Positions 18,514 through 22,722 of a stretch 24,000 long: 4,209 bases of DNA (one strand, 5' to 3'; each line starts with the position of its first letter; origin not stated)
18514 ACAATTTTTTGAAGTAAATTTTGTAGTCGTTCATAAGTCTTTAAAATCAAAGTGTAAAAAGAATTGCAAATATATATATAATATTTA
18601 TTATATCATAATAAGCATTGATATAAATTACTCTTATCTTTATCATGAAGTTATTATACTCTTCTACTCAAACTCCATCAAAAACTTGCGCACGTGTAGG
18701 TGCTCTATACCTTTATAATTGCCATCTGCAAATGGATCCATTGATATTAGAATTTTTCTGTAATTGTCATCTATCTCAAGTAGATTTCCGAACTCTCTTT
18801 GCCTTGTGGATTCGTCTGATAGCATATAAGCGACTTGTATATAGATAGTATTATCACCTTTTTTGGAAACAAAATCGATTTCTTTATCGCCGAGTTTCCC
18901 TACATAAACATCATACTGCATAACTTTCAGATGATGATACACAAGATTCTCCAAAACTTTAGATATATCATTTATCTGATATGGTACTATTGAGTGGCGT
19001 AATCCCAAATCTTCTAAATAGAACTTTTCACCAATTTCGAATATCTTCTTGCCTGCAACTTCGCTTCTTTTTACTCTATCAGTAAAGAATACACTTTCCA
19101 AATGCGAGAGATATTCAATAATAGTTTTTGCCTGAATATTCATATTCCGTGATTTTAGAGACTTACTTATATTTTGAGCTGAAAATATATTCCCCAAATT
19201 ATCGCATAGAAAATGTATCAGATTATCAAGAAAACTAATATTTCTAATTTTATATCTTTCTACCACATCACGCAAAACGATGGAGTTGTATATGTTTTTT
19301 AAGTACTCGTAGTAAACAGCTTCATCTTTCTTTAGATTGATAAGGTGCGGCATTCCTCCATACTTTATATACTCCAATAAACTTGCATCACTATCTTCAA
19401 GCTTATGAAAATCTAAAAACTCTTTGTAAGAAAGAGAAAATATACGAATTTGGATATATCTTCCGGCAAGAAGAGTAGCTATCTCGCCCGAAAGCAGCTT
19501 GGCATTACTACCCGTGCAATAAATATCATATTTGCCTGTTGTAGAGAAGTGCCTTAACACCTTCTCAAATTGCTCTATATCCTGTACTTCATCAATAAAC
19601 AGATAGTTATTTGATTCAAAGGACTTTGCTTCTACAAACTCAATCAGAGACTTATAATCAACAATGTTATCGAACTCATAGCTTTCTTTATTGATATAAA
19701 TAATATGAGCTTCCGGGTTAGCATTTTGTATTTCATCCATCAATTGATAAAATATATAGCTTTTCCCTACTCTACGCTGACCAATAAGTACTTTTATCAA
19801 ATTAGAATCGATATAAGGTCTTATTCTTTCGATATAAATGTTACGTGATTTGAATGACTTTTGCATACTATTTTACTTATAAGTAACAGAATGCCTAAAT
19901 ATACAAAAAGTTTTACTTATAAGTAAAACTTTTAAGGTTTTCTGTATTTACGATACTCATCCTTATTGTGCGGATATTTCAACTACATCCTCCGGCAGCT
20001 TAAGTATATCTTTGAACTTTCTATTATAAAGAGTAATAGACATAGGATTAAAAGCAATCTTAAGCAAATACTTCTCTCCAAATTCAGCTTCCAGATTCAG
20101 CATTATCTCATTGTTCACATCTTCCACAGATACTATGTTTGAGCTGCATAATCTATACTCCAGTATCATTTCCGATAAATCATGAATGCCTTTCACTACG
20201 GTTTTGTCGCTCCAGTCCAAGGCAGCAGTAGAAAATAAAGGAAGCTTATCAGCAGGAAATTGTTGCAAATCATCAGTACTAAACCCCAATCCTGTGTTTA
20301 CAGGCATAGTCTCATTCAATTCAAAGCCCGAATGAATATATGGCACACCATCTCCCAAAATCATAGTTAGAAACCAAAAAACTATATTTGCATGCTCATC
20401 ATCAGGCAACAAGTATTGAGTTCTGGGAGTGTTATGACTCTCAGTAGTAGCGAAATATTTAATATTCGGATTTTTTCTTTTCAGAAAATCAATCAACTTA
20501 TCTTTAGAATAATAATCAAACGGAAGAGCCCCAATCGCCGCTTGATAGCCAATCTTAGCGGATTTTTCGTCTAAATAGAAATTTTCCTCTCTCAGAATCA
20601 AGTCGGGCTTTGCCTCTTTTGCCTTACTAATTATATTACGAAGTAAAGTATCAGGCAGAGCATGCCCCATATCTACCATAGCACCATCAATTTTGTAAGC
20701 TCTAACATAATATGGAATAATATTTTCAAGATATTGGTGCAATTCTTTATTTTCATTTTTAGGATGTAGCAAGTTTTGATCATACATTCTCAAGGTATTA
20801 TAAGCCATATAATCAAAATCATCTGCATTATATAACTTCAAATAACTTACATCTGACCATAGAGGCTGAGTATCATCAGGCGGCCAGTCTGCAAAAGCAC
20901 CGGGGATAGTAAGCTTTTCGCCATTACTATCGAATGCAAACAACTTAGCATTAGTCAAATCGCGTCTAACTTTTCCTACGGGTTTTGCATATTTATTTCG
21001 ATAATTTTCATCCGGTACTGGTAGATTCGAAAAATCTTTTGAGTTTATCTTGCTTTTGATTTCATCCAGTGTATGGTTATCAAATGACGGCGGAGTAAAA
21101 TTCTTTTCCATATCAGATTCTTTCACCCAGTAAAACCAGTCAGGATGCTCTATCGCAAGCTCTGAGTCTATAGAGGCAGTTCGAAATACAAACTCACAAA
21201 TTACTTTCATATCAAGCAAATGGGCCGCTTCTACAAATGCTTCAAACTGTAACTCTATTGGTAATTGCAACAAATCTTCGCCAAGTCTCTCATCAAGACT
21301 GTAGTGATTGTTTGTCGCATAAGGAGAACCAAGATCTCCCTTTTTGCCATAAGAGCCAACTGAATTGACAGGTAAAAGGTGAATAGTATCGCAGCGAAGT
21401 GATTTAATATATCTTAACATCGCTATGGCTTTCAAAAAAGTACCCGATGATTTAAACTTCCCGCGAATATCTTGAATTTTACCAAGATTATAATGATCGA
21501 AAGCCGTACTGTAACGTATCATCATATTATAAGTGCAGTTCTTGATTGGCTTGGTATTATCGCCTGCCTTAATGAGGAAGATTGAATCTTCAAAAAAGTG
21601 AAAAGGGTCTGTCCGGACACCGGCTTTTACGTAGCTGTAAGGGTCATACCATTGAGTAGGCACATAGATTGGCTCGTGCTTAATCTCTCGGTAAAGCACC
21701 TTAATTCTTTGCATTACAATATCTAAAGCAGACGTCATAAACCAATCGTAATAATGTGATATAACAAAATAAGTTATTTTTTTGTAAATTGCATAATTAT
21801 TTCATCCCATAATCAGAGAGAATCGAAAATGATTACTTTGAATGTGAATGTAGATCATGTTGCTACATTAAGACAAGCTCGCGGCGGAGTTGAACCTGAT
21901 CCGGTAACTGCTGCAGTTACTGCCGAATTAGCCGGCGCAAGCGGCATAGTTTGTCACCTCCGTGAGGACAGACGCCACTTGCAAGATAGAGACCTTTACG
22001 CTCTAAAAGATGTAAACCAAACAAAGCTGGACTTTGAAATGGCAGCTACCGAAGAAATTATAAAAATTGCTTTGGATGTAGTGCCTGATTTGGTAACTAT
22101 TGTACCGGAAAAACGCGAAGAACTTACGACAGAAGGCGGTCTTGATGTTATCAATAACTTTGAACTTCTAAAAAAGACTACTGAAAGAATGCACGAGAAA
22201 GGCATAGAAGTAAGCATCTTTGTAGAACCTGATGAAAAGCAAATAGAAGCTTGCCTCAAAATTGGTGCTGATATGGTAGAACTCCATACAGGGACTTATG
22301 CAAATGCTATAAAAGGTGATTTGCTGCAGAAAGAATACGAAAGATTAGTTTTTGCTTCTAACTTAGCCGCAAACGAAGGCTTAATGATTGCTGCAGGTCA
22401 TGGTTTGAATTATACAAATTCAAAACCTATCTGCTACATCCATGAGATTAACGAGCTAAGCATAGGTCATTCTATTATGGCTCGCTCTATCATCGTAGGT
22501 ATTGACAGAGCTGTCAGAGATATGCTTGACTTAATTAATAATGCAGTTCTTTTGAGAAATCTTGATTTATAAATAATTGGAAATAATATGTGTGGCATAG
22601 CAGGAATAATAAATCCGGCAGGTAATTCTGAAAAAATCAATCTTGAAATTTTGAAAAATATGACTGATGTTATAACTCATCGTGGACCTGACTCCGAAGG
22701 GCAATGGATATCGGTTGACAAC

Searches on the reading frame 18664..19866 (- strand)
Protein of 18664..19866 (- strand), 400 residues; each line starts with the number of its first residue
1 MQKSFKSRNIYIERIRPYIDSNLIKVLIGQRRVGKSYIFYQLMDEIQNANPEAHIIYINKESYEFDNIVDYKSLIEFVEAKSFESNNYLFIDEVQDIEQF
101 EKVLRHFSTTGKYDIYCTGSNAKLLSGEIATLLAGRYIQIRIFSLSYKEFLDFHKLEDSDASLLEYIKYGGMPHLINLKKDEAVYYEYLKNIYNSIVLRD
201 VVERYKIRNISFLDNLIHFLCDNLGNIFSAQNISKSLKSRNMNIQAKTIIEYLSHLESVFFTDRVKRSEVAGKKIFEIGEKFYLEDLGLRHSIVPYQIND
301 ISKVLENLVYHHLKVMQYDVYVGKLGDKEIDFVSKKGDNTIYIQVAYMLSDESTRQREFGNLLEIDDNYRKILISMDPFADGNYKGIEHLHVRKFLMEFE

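Call 4: search_protein_families(library=pfam, proteins=[window:18664-19866:-], max_evalue=0.01)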
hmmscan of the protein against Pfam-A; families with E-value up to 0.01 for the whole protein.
window:18664-19866:- (400 aa): 4 families
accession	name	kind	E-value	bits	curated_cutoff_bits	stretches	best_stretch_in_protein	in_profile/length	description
PF13173.12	AAA_14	-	1.4e-31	109.6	27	1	22-151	2-129/129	AAA domain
PF13635.12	DUF4143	-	1.1e-14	54.9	28.1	1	199-347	2-159/160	Domain of unknown function (DUF4143)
PF08461.16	HTH_12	-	0.0034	17.7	21.4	0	228-281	14-64/66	Ribonuclease R winged-helix domain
PF00308.24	Bac_DnaA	-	0.0041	17.8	23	1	28-109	40-121/162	Bacterial DnaA ATPAse domain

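Call 54: search_protein_families(library=padloc, proteins=[window:18664-19866:-], max_evalue=0.01)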
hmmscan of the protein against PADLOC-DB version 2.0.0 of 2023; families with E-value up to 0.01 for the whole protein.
window:18664-19866:- (400 aa): 7 families
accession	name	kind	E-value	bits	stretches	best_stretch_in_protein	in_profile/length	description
PDLC04787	PDC-S01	-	9.4e-144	477.3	1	1-398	6-408/412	-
PDLC04789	PDC-S01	-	3.8e-38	129.5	1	13-352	8-345/375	-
PDLC04791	PDC-S01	-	6.6e-25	85.6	1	20-352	17-356/395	-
PDLC04790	PDC-S01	-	2.8e-17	60.6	1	17-301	22-306/422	-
PDLC04786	PDC-S01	-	2.4e-16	57.5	2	26-152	24-155/439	-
PDLC04788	PDC-S01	-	1.5e-12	45.2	1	26-248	23-269/448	-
PDLC04792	PDC-S01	-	1.5e-08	31.6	1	16-158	11-159/452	-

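Call 90: find_encoding_contigs(protein=window:18664-19866:-, flank=6000, max_places=10)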
Protein window:18664-19866:- (400 aa): no gene with exactly this product is on record in the collection.

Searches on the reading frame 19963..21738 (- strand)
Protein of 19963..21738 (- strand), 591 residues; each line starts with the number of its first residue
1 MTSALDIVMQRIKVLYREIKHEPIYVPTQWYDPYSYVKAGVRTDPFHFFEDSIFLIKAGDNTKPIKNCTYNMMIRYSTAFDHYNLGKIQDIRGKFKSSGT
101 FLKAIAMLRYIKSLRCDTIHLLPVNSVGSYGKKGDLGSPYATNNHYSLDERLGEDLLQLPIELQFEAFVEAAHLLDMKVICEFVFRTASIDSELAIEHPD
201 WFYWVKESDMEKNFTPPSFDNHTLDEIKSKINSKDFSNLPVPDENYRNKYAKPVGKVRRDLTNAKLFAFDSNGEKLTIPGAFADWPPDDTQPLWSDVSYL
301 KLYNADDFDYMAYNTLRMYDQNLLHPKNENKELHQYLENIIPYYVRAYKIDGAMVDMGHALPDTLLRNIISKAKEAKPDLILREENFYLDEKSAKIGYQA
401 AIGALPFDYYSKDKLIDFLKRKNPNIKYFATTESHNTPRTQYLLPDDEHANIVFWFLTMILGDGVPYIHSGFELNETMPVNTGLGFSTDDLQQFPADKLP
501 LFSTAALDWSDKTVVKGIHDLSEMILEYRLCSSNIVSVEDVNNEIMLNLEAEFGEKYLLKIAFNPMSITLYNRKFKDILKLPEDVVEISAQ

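Call 4: search_protein_families(library=pfam, proteins=[window:19963-21738:-], max_evalue=0.01)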
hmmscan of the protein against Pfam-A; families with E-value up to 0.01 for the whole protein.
window:19963-21738:- (591 aa): 2 families
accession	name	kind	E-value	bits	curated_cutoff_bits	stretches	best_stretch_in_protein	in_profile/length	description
PF00128.31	Alpha-amylase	-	1.2e-07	31.8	22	1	99-209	16-121/446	Alpha amylase, catalytic domain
PF14701.12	hDGE_amylase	-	0.0092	15.6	27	0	105-208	25-123/439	Glycogen debranching enzyme, glucanotransferase domain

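Call 54: search_protein_families(library=padloc, proteins=[window:19963-21738:-], max_evalue=0.01)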
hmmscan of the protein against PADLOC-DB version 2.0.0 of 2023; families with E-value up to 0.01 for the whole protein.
window:19963-21738:- (591 aa): 0 families

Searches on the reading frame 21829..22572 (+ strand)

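Call 78: search_protein_families(library=pfam, proteins=[window:21829-22572:+], max_evalue=0.001)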
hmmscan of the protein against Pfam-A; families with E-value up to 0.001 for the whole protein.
window:21829-22572:+ (247 aa): 1 family
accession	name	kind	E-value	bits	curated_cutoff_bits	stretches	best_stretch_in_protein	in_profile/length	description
PF03740.19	PdxJ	-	6.1e-93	310.7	24.5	1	4-236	2-234/234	Pyridoxal phosphate biosynthesis protein PdxJ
